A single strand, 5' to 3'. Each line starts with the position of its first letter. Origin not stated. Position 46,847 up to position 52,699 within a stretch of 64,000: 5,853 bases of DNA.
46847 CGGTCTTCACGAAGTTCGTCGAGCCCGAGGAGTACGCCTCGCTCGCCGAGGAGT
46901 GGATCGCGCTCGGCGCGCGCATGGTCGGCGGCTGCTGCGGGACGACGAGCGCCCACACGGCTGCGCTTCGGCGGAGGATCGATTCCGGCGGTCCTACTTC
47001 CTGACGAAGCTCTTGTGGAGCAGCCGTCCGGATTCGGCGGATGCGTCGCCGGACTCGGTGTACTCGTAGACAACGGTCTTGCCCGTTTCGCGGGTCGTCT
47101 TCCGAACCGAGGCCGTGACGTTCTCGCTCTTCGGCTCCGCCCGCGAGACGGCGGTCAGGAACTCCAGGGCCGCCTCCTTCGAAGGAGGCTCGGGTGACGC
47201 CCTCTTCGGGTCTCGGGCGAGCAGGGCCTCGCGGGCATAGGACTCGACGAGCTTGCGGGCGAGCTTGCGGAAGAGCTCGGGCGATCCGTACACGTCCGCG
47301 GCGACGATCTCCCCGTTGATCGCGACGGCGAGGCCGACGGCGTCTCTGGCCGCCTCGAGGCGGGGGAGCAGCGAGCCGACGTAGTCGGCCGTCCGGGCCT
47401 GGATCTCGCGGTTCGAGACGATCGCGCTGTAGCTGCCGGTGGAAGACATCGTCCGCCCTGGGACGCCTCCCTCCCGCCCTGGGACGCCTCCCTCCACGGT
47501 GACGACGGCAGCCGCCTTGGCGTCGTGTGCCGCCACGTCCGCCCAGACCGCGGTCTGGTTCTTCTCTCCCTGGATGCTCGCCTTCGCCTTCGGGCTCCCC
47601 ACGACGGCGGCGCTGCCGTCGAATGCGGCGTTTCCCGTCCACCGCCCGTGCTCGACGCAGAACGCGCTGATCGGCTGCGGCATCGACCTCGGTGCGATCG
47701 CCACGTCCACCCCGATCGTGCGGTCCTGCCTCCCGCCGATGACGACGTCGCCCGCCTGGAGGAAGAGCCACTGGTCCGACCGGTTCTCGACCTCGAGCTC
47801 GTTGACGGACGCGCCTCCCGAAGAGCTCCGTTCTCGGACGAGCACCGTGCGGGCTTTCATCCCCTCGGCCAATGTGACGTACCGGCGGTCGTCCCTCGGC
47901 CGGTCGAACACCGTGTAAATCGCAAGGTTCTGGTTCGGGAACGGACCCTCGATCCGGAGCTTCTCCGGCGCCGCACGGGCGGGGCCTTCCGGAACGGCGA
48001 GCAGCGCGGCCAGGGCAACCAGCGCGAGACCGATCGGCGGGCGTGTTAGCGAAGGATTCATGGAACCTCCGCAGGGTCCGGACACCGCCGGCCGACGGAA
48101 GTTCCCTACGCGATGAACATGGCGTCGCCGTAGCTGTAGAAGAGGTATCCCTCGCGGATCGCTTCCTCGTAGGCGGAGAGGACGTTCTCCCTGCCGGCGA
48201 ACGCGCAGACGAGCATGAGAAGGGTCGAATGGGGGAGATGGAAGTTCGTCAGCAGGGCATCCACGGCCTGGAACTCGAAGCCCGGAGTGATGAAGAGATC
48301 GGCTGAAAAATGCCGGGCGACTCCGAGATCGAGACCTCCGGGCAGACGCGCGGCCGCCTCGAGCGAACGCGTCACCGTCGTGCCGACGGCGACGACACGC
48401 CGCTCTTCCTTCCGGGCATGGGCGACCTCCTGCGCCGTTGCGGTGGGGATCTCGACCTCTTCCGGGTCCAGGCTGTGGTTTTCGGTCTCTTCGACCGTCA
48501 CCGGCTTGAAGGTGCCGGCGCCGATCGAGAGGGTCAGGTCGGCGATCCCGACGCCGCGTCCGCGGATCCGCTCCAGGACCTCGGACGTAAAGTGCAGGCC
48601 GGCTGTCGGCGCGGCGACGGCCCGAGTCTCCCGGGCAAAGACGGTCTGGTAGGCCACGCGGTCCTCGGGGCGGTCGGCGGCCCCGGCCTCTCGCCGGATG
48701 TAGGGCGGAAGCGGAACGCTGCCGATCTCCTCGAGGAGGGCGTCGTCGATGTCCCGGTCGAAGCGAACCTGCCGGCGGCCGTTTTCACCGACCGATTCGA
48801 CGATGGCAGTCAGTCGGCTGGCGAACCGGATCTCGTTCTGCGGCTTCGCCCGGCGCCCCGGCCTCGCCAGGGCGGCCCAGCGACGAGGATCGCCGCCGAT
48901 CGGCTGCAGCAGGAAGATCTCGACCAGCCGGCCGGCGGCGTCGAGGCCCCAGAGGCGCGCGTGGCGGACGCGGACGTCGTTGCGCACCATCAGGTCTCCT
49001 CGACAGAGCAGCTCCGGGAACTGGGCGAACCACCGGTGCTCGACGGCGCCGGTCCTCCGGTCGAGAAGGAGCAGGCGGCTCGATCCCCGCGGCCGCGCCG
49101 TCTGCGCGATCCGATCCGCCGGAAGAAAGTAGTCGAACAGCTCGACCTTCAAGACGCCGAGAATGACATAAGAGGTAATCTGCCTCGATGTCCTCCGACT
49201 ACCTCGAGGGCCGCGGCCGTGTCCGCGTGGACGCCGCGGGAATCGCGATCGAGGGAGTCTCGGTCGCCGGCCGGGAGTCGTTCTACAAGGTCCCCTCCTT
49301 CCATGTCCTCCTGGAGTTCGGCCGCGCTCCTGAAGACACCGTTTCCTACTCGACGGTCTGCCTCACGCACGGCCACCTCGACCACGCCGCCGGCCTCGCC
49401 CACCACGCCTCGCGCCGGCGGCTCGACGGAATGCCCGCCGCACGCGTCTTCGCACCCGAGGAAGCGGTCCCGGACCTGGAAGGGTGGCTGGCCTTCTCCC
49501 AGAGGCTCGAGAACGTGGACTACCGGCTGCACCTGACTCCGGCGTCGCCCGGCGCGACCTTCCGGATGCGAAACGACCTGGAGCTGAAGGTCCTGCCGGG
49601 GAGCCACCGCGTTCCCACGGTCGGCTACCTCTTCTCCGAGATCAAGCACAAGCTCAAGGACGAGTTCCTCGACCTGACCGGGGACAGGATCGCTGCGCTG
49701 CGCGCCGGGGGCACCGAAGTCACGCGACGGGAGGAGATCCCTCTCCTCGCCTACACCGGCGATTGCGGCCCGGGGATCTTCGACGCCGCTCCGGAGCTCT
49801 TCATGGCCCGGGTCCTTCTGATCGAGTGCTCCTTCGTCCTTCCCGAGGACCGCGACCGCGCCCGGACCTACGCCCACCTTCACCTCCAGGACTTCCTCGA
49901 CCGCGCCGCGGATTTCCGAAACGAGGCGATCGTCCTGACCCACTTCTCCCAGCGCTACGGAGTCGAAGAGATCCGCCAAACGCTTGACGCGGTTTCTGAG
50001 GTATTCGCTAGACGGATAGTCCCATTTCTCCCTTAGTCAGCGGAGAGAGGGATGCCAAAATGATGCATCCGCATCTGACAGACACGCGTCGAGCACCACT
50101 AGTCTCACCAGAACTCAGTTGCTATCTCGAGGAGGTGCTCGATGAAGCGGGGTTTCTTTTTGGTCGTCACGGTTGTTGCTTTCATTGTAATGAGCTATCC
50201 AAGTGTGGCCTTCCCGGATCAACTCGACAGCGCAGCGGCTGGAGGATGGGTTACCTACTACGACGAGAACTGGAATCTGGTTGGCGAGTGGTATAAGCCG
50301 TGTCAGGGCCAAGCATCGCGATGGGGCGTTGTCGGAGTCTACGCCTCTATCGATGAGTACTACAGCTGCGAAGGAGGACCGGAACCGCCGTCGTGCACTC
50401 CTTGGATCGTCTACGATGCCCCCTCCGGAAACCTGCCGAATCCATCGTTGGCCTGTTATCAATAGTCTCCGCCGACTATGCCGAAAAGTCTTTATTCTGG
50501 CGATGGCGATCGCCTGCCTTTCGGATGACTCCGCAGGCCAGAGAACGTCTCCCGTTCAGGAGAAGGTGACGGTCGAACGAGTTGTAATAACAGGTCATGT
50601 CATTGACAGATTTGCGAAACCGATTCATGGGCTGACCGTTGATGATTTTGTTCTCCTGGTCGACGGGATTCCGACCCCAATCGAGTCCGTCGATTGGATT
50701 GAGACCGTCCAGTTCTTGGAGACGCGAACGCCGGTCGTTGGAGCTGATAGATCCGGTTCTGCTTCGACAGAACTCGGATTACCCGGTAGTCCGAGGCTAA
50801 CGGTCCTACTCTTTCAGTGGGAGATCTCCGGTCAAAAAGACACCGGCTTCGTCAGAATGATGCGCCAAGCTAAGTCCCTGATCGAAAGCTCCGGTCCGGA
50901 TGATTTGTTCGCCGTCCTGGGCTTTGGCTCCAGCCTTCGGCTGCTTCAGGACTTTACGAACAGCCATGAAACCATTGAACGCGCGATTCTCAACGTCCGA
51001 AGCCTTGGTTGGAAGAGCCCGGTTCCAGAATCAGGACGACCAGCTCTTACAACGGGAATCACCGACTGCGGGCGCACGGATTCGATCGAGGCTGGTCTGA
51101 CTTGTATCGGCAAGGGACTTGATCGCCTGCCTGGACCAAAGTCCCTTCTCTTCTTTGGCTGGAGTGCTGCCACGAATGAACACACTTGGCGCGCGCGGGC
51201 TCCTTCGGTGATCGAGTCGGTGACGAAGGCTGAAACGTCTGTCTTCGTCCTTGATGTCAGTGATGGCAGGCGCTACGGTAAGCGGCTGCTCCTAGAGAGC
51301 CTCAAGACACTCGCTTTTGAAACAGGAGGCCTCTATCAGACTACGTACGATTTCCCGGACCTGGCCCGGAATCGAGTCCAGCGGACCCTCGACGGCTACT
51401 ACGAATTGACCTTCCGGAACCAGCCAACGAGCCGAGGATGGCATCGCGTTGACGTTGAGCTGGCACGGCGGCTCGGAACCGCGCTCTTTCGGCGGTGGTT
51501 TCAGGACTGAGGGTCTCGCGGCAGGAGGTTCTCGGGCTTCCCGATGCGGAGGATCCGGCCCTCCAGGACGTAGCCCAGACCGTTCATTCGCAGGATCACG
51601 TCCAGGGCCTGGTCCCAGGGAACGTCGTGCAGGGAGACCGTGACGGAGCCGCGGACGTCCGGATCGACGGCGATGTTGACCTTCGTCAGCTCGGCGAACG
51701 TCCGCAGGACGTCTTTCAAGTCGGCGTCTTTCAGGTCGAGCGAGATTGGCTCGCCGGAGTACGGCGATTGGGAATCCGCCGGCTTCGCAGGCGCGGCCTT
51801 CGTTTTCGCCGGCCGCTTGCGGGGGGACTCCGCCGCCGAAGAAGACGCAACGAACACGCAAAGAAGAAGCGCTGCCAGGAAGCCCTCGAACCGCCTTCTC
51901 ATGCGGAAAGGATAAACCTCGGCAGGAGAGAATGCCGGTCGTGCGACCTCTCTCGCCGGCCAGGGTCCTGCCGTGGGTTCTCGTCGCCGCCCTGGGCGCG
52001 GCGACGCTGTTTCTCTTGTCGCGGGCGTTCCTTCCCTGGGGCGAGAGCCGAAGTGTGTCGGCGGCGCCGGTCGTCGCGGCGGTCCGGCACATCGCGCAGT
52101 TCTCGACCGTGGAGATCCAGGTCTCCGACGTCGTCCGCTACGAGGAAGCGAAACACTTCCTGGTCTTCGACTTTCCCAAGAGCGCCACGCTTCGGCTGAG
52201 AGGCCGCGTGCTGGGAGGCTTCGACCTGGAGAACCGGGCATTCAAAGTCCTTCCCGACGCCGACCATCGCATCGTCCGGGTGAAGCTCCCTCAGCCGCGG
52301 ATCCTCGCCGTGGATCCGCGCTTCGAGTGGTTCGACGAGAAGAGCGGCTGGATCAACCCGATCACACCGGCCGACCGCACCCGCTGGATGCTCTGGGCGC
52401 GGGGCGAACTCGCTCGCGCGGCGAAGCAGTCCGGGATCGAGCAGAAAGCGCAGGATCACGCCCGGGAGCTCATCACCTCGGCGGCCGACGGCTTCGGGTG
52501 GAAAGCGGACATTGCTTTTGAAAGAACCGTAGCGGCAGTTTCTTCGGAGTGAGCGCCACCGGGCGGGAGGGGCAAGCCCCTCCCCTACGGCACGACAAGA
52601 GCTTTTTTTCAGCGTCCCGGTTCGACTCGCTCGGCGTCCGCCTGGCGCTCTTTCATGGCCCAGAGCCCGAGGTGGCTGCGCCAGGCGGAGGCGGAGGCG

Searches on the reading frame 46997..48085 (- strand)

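Call 59: search_protein_families(library=pfam, proteins=[window:46997-48085:-], max_evalue=0.001)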
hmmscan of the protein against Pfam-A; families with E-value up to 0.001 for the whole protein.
window:46997-48085:- (363 aa): 1 family
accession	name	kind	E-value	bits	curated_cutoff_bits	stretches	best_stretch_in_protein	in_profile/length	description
PF20208.3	ARPP-1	-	3.7e-58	197.6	27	1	43-360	2-296/297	ARG and Rhodanese-Phosphatase-superfamily-associated Protein domain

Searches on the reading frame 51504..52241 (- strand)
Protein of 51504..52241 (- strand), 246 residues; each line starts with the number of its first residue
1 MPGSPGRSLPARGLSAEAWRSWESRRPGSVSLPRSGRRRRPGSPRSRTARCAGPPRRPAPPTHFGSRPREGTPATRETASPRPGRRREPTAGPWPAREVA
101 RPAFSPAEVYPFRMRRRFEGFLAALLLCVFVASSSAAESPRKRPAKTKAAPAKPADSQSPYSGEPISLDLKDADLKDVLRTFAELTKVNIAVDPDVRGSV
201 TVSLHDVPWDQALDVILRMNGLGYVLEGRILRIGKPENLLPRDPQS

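Call 17: search_protein_families(library=pfam, proteins=[window:51504-52241:-], max_evalue=0.001)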
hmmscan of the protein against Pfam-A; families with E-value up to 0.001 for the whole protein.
window:51504-52241:- (246 aa): 2 families
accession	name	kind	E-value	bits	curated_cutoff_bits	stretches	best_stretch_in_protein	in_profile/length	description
PF07660.19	STN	-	6.6e-13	48.7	28.4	1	188-235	1-51/52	Secretin and TonB N terminus short domain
PF21305.2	type_II_gspD_N0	-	1.4e-09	38.1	27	1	168-233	1-71/71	GspD-like, N0 domain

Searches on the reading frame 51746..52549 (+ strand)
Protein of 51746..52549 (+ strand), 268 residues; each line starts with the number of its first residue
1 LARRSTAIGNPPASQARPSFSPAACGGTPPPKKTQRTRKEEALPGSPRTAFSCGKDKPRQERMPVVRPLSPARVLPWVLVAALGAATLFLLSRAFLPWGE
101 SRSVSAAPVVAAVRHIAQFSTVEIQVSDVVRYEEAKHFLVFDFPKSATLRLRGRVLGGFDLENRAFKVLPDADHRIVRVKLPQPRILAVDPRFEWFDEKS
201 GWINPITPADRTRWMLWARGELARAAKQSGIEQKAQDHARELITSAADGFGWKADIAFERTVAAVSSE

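Call 17: search_protein_families(library=pfam, proteins=[window:51746-52549:+], max_evalue=0.001)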
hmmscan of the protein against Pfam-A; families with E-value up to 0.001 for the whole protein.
window:51746-52549:+ (268 aa): 1 family
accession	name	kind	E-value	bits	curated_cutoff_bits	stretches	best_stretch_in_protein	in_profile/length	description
PF14014.11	DUF4230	-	2.9e-20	73.3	27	1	113-253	3-144/148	Protein of unknown function (DUF4230)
